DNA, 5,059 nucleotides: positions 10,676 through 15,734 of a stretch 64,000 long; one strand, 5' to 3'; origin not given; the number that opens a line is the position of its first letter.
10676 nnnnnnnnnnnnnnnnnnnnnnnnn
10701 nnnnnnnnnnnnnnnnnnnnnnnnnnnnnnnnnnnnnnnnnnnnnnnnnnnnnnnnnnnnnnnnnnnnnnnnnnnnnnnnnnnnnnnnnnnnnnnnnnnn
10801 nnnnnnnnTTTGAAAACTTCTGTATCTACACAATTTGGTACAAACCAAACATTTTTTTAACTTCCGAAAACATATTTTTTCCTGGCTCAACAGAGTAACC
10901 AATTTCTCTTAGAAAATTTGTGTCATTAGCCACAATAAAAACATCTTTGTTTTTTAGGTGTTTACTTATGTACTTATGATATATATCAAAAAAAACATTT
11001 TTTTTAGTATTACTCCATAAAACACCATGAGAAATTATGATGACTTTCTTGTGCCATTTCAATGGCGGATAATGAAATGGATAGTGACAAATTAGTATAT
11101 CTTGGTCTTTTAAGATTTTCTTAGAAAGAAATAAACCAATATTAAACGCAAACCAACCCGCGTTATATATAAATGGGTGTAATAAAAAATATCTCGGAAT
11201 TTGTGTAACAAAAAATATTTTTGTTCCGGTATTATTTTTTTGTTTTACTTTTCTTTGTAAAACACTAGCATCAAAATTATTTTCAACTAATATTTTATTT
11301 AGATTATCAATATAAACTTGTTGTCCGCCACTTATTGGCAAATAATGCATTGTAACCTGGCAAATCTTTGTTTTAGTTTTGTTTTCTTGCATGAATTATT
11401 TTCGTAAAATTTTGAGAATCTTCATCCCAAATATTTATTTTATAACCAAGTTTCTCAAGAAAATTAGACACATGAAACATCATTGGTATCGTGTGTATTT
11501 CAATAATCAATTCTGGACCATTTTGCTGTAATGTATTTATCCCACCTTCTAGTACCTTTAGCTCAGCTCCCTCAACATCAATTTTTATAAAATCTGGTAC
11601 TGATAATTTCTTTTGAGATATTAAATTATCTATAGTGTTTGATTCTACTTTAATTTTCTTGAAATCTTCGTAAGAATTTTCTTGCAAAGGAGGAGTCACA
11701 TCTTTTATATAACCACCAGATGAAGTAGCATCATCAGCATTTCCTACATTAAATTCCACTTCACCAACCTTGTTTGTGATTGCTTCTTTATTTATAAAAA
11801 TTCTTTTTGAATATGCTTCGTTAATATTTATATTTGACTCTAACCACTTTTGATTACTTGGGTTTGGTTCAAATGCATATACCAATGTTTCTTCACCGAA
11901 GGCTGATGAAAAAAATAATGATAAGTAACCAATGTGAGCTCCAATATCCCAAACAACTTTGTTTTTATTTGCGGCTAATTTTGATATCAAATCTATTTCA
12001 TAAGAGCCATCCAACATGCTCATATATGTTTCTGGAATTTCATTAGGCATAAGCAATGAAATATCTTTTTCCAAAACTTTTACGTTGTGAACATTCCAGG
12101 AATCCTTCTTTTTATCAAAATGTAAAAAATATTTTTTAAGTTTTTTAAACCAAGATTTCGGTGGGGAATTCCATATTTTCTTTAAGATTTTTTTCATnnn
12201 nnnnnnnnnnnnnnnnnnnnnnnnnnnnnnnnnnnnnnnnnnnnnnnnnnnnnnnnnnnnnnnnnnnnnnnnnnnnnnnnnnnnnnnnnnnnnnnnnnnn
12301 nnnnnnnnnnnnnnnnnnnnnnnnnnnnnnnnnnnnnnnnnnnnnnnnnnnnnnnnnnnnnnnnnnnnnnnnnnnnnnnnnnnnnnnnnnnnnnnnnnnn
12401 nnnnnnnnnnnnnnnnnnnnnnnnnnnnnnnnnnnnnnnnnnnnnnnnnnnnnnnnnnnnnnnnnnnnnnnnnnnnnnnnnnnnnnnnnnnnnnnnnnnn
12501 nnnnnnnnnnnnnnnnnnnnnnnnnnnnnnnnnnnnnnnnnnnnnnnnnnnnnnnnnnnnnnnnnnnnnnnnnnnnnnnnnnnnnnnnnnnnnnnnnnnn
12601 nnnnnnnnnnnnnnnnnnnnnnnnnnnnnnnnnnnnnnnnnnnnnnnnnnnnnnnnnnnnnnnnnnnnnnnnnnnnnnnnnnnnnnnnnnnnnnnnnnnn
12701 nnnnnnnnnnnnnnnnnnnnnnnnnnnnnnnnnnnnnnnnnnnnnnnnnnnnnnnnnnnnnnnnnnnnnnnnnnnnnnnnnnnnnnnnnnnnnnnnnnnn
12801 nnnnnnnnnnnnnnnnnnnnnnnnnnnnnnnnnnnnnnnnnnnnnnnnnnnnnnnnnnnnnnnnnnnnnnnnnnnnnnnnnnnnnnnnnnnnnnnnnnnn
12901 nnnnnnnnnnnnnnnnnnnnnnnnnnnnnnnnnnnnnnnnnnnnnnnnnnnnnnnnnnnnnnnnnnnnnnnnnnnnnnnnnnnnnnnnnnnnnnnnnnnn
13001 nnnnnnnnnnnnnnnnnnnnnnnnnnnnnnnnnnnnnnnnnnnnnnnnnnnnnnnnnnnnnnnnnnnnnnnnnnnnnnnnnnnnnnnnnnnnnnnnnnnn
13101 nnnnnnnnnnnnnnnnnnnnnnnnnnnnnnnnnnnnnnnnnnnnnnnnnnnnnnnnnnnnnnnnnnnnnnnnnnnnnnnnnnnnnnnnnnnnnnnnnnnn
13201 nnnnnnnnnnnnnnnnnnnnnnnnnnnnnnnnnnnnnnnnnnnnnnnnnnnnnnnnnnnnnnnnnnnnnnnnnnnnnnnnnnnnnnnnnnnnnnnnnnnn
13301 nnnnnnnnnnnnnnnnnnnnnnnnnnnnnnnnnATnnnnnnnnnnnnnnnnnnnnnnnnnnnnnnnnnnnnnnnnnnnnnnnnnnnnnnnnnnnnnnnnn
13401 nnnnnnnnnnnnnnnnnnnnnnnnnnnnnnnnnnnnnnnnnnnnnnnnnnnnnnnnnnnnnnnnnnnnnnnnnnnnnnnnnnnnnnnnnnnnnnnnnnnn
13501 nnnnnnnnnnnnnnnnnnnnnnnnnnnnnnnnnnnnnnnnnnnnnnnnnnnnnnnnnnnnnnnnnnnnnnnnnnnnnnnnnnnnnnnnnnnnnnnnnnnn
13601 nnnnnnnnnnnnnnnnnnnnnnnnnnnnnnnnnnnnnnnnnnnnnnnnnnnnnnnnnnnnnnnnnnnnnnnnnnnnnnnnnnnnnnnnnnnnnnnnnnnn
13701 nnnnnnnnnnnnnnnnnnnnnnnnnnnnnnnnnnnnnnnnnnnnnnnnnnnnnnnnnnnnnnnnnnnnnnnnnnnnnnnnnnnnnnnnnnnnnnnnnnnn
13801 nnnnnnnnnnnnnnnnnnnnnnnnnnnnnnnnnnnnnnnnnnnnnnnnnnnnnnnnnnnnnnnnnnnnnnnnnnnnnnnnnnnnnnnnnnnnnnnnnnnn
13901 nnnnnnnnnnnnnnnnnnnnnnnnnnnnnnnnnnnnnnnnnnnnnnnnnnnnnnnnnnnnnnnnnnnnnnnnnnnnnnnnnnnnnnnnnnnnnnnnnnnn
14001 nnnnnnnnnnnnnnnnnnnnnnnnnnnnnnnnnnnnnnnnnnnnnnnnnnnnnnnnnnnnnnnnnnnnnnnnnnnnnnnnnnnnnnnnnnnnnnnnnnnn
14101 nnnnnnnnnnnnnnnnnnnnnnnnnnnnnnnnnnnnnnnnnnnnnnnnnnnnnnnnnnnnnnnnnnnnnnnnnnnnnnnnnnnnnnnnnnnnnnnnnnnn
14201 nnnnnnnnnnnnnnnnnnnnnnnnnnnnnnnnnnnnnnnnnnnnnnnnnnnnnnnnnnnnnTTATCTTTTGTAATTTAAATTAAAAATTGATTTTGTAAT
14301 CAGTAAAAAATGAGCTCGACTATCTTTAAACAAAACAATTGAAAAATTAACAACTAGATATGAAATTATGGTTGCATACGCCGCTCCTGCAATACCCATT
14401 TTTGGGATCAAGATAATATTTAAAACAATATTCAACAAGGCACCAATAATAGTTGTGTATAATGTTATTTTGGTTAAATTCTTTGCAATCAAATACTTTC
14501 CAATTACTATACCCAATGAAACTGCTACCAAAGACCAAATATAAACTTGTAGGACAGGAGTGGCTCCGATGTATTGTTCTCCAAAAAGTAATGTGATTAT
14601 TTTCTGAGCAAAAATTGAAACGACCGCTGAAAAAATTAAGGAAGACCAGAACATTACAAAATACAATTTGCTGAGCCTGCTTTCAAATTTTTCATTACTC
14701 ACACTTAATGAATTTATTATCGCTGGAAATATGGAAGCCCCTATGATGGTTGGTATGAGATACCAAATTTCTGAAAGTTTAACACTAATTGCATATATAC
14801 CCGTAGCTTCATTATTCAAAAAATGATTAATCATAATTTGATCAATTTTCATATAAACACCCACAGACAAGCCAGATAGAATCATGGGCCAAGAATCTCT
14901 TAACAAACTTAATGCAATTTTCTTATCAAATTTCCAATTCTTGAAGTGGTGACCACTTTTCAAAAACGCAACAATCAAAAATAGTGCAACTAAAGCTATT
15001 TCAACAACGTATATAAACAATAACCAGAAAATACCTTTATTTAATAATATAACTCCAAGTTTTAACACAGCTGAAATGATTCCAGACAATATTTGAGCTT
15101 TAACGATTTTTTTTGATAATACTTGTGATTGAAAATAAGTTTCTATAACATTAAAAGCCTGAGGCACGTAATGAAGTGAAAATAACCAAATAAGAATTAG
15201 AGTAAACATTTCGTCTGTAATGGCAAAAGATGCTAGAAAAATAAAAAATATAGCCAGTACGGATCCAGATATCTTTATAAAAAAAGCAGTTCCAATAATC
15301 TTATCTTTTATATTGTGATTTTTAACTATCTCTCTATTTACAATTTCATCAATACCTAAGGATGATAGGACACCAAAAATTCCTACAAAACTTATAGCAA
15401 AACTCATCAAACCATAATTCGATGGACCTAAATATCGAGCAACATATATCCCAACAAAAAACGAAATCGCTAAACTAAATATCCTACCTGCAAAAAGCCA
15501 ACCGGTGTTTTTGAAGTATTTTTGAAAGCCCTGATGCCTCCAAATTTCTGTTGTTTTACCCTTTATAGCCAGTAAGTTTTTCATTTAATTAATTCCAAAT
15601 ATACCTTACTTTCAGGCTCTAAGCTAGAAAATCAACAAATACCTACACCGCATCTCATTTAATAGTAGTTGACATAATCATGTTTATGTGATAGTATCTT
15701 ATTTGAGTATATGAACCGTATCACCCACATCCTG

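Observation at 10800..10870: GT4 glycosyltransferase interrupted at an A7 homopolymer: phase-variation switch, pseudogene or sequencing error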

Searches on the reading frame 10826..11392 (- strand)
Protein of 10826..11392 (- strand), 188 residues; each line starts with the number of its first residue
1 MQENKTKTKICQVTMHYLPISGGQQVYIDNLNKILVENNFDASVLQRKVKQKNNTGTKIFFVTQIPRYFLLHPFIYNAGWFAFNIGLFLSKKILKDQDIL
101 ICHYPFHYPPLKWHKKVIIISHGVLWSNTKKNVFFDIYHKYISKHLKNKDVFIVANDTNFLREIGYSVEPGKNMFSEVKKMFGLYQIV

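Call 7: find_encoding_contigs(protein=window:10826-11392:-, flank=8000, max_places=10)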
Protein window:10826-11392:- (188 aa): 3 contigs read that carry it; 1 place shown.
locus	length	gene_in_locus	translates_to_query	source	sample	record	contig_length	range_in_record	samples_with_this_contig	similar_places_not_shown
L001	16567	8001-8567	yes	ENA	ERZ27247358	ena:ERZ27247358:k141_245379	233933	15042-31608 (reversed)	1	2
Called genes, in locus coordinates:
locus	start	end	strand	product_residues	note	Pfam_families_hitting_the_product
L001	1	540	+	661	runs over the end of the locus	PF01471:PG_binding_1 (faint)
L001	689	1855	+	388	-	PF00932:LTD, PF18911:PKD_4, PF00801:PKD (weak), PF00932:LTD (weak)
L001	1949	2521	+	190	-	-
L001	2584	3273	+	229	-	PF05552:MS_channel_1st_1 (weak)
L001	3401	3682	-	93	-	-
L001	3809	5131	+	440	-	PF01943:Polysacc_synt, PF13440:Polysacc_synt_3, PF03023:MurJ, PF01554:MatE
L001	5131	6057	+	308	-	-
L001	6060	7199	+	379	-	PF00534:Glycos_transf_1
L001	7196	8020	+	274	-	PF02475:TRM5-TYW2_MTfase (weak), PF05050:Methyltransf_21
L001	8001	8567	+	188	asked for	-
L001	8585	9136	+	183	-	PF00534:Glycos_transf_1, PF13692:Glyco_trans_1_4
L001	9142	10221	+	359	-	PF02350:Epimerase_2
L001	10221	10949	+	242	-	PF00535:Glycos_transf_2, PF10111:Glyco_tranf_2_2, PF13641:Glyco_tranf_2_3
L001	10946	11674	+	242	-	PF03269:DUF268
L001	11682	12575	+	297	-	PF01531:Glyco_transf_11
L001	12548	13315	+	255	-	PF13641:Glyco_tranf_2_3, PF00535:Glycos_transf_2, PF10111:Glyco_tranf_2_2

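Call 10: list_cluster_members(proteins=[window:10826-11392:-, window:10257-10808:-, P0020])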
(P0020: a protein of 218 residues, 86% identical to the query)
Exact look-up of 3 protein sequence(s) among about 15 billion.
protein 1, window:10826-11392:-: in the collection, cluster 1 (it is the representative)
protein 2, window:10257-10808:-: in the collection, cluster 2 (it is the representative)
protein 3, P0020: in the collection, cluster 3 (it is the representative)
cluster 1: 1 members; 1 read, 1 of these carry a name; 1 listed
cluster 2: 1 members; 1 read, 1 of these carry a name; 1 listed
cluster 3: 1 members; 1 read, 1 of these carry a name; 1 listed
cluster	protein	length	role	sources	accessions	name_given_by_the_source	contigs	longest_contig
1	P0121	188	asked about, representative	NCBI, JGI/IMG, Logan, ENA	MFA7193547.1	MAG: hypothetical protein WC087_01375 [Candidatus Paceibacterota bacterium]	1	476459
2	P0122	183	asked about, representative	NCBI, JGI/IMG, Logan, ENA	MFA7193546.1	MAG: glycosyltransferase [Candidatus Paceibacterota bacterium]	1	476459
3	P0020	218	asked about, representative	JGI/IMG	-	glycosyltransferase involved in cell wall biosynthesis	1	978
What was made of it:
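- The split ORFs are recorded from NCBI, JGI, Logan and ENA (call 10). The several public copies may all derive from the same read set (calls 7, 10). The Logan assembly carries the same truncated protein (call 10).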

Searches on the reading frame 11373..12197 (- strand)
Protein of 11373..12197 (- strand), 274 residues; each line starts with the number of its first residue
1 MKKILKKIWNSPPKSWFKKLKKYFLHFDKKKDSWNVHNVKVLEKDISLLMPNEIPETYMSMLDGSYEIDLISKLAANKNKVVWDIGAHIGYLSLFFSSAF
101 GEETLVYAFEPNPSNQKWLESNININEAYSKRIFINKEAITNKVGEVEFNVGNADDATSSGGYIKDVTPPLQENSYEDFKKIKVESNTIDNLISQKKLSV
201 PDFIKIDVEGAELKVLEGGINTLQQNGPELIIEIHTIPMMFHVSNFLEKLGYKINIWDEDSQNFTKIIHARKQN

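Call 4: search_protein_families(library=pfam, proteins=[window:11373-12197:-], max_evalue=0.01)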
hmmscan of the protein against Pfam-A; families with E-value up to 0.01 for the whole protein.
window:11373-12197:- (274 aa): 3 families
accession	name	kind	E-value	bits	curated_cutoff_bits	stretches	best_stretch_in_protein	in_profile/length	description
PF05050.19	Methyltransf_21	-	2.4e-27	96.6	22.7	1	84-254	1-173/173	Methyltransferase FkbM domain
PF02475.24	TRM5-TYW2_MTfase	-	5.9e-06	26.8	28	1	75-131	33-88/164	TRM5/TYW2 methyltransferase domain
PF04546.19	Sigma70_ner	-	0.0093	16.4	29.7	0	105-144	164-203/210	Sigma-70, non-essential region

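Call 51: list_cluster_members(proteins=[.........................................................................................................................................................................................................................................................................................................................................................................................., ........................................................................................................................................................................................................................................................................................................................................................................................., window:11373-12197:-, window:9172-10251:-])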
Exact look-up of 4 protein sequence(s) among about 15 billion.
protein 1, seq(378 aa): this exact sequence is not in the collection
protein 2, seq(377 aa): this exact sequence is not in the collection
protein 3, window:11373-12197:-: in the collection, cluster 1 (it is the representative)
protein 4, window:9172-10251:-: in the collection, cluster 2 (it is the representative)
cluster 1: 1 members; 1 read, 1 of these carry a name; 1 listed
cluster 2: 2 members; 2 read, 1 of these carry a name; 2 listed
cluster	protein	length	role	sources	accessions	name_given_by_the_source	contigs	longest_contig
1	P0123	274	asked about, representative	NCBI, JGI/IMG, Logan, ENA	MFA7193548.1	MAG: FkbM family methyltransferase [Candidatus Paceibacterota bacterium]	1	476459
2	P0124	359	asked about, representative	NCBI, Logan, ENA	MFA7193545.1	MAG: UDP-N-acetylglucosamine 2-epimerase (non-hydrolyzing) [Candidatus Paceibacterota ...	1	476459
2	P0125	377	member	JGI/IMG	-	-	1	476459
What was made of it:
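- No ON allele appears in any public assembly (call 51).
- Tried and rejected: I therefore checked for an intact allele separately by exact look-up (call 51).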

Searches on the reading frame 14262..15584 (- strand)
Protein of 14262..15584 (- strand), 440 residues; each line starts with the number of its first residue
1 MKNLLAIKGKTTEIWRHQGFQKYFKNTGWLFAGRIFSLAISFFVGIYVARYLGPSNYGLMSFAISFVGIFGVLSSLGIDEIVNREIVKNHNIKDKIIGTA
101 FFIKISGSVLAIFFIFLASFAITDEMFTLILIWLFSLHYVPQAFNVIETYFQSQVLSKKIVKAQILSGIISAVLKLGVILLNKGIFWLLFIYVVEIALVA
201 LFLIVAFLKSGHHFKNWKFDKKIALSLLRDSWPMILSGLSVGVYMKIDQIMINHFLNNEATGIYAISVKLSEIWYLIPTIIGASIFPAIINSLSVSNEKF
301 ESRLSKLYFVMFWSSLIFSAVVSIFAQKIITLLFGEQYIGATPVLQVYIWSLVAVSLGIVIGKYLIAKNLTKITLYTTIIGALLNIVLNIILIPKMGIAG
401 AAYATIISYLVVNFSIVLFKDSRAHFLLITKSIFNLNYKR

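Call 42: search_protein_families(library=ncbifam, proteins=[window:14262-15584:-], max_evalue=0.001)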
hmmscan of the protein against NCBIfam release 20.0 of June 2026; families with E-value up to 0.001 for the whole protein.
window:14262-15584:- (440 aa): 6 families
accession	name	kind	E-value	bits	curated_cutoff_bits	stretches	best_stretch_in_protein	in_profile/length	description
NF041871.1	Wzx_EPS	equivalog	3.5e-14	52.4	800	1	36-416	15-398/492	exopolysaccharide biosynthesis flippase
NF050818.1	PolSacchBiosHfsF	equivalog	3.2e-10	39.6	700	1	194-412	172-395/468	polysaccharide biosynthesis protein HfsF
TIGR00797.1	matE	subfamily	3.9e-10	39.2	147.4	1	233-411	1-183/396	MATE family efflux transporter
NF007773.0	PRK10459.1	equivalog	9.8e-09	34.7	273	1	46-410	30-392/492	MOP flippase family protein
NF058658.1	Oglyco_Wzx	exception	3.8e-06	26.2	720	1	40-413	27-391/478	O-glycosylation flippase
NF011679.0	PRK15099.1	equivalog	4e-05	23.1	325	1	28-416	8-404/416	lipid III flippase WzxE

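Call 54: search_protein_families(library=pfam, proteins=[window:14262-15584:-], max_evalue=0.01)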
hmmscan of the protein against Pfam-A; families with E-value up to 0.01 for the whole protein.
window:14262-15584:- (440 aa): 4 families
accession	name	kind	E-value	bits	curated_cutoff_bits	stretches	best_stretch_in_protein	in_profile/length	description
PF01943.22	Polysacc_synt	-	6.7e-29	101.6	28.2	1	25-289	3-270/274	Polysaccharide biosynthesis protein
PF13440.11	Polysacc_synt_3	-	6.5e-21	75.3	23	1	48-341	2-291/293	Polysaccharide biosynthesis protein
PF01554.23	MatE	-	3.9e-09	36.8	24.9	1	233-391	1-161/161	MatE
PF03023.19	MurJ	-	9.3e-08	31.5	27.4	1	127-417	103-397/451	Lipid II flippase MurJ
